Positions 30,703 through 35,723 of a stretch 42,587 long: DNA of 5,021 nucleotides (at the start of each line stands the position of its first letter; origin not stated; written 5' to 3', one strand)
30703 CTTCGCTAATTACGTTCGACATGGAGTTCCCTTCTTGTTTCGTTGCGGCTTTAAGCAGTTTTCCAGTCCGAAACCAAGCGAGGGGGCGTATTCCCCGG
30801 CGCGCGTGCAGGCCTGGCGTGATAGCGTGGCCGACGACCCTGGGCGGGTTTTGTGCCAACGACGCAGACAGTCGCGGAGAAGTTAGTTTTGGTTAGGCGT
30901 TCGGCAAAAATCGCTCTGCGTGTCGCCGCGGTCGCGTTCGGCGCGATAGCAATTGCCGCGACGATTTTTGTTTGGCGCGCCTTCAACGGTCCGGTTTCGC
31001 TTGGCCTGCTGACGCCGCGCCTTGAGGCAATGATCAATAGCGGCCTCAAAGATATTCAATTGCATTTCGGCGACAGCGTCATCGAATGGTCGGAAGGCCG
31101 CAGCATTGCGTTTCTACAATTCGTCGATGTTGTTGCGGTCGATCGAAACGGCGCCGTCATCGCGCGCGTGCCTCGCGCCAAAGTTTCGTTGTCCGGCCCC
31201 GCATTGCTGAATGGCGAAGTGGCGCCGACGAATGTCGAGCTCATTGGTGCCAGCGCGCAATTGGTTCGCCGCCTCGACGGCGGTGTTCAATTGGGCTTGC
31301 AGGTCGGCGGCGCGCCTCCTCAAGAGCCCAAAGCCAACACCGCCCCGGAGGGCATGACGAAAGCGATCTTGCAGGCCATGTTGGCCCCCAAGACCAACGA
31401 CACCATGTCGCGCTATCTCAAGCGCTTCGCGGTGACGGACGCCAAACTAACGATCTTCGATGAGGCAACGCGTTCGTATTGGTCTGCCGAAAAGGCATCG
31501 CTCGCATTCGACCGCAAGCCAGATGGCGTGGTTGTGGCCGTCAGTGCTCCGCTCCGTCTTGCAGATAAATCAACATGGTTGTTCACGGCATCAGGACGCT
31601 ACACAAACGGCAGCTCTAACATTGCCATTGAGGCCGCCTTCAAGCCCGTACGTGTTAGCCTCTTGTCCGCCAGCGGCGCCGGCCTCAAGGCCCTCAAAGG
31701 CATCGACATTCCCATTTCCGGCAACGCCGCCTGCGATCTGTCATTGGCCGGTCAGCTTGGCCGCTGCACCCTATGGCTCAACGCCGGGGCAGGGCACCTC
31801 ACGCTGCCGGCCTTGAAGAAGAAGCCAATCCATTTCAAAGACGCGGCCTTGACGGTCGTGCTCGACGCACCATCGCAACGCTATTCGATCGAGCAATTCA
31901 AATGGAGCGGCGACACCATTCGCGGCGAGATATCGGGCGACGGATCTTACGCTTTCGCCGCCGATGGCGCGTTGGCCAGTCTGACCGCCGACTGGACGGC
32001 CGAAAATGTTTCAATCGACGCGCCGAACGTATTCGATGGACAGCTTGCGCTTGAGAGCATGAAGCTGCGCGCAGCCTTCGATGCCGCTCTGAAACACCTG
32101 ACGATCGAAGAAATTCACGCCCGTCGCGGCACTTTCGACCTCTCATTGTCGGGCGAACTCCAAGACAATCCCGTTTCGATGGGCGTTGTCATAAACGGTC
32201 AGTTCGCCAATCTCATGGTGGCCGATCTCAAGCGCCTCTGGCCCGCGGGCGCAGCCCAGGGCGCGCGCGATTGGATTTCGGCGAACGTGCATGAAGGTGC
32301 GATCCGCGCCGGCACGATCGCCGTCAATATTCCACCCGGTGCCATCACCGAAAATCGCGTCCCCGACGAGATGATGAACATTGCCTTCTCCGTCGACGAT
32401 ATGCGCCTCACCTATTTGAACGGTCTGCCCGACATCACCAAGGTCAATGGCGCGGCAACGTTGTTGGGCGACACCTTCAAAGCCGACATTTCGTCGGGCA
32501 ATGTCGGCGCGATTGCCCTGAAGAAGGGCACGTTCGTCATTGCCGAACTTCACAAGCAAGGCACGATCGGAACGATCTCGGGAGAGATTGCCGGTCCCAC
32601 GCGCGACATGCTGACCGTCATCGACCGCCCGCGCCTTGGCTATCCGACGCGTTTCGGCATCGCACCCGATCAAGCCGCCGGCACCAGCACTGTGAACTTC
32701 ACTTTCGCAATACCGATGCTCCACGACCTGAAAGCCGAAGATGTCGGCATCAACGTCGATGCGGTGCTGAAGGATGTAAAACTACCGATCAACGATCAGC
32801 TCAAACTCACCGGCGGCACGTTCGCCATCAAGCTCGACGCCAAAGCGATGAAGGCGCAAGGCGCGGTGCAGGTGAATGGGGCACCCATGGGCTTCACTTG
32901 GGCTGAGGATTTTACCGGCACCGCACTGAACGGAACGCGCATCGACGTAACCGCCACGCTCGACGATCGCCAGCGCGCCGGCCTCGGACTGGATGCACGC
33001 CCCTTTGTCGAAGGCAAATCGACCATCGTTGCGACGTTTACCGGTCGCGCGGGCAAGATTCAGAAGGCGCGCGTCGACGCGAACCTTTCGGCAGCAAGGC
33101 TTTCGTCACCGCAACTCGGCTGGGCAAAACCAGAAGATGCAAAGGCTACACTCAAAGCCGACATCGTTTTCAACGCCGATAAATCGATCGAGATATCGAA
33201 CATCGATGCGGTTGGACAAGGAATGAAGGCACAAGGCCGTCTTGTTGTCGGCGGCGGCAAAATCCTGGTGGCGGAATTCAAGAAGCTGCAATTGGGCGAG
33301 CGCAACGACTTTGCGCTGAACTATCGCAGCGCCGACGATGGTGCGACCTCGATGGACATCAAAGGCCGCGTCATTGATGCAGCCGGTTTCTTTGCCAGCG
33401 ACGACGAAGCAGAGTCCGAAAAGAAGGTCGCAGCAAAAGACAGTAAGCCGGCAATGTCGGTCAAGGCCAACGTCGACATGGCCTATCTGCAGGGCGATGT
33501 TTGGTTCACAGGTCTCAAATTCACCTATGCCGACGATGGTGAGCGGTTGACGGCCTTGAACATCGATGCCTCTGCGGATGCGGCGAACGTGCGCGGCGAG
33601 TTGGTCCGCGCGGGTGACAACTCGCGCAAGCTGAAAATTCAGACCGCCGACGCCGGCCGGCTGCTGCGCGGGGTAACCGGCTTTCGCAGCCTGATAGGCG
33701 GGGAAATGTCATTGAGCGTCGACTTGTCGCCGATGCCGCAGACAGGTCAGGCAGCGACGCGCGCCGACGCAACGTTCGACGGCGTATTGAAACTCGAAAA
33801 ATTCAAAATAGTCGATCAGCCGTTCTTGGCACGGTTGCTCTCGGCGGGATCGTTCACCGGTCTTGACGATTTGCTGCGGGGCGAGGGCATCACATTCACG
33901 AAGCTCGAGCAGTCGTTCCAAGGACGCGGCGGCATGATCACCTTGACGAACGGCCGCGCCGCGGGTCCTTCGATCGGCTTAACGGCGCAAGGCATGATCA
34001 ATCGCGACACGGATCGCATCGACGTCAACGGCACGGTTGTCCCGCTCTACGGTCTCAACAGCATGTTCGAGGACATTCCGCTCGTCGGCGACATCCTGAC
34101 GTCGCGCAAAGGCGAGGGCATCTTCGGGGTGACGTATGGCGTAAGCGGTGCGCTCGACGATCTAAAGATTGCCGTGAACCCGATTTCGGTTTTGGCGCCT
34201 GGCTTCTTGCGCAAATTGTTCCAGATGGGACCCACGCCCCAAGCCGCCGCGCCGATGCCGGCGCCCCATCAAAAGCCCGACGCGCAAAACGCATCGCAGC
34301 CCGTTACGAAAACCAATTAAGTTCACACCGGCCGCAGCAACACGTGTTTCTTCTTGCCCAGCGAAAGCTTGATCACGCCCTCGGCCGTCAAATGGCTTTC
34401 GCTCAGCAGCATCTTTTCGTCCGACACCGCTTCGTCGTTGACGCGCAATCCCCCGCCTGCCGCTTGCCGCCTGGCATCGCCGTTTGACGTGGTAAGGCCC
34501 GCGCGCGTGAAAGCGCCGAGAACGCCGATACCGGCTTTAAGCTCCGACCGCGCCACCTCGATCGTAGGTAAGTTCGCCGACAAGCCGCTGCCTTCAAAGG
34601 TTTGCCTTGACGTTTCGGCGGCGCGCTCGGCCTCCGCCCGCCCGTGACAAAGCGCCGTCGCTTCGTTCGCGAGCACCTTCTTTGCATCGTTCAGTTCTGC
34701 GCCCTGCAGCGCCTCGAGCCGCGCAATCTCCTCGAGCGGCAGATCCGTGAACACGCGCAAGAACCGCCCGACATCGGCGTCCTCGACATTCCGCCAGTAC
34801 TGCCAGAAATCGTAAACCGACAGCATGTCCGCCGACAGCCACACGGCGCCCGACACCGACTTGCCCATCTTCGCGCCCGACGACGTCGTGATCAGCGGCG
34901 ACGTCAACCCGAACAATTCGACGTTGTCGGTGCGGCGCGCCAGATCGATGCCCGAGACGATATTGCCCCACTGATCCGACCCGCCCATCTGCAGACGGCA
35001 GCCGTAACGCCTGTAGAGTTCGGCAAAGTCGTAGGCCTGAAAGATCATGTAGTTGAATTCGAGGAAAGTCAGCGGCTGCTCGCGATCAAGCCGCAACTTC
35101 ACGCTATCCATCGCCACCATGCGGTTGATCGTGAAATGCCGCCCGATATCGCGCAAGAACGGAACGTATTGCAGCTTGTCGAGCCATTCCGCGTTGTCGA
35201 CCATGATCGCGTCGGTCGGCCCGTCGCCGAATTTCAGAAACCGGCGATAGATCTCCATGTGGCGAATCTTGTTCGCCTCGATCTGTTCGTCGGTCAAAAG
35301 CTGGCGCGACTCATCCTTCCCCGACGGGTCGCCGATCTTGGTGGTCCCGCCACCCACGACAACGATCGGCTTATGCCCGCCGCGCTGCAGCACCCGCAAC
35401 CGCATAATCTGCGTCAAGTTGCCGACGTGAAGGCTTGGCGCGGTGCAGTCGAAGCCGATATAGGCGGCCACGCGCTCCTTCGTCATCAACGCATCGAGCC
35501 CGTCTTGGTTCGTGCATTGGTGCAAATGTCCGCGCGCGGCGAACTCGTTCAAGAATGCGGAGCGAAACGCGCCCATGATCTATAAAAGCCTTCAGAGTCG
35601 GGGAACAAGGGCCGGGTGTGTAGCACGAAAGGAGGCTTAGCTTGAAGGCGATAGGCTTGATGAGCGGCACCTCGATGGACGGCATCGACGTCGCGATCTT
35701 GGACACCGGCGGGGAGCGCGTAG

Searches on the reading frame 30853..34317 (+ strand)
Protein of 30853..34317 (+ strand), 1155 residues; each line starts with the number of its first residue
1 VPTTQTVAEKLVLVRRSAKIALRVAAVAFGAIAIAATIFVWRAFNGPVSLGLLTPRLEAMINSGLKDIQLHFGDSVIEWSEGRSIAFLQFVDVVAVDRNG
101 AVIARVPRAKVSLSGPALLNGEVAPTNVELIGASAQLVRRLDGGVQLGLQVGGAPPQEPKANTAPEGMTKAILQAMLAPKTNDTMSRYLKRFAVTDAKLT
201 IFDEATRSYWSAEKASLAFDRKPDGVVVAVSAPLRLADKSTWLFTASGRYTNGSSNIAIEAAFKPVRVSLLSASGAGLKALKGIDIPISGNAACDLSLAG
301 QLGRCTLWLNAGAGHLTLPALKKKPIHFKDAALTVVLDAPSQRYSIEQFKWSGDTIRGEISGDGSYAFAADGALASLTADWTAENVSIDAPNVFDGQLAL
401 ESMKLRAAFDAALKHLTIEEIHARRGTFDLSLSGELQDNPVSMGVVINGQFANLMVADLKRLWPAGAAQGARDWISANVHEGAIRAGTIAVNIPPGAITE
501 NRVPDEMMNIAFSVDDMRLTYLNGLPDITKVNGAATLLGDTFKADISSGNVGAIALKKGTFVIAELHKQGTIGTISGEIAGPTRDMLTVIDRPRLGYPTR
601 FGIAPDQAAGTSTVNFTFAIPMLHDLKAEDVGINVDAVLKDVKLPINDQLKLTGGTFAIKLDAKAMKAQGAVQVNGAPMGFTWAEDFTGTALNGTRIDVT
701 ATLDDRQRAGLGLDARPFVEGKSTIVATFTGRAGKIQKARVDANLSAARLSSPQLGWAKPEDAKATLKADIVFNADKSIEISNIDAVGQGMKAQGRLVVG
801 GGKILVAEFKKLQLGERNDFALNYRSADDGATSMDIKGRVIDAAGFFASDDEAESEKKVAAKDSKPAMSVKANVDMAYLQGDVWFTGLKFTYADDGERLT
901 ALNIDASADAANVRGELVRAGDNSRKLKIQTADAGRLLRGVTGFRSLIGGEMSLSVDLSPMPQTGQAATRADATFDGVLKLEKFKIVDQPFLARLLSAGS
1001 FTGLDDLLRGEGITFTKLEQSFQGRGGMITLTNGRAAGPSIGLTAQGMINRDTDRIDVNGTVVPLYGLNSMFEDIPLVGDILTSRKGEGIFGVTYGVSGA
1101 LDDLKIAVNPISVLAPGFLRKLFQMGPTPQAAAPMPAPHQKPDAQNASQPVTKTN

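Call 37: search_protein_families(library=pfam, proteins=[window:30853-34317:+], max_evalue=0.001)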
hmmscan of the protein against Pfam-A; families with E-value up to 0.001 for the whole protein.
window:30853-34317:+ (1155 aa): 1 family
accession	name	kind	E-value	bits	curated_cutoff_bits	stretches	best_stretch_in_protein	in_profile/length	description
PF13116.12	YhdP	-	1.1e-33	116.8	46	2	367-782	394-808/1224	YhdP protein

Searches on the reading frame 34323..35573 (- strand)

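Call 37: search_protein_families(library=pfam, proteins=[window:34323-35573:-], max_evalue=0.001)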
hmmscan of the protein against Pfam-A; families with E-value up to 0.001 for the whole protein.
window:34323-35573:- (416 aa): 2 families
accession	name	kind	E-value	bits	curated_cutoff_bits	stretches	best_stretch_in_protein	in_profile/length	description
PF00579.31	tRNA-synt_1b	-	3.1e-72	243.8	21.1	1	32-327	3-292/292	tRNA synthetases class I (W and Y)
PF22421.1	SYY_C-terminal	-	9.4e-05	22.7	27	1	334-412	8-82/83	Tyrosine--tRNA ligase SYY-like C-terminal domain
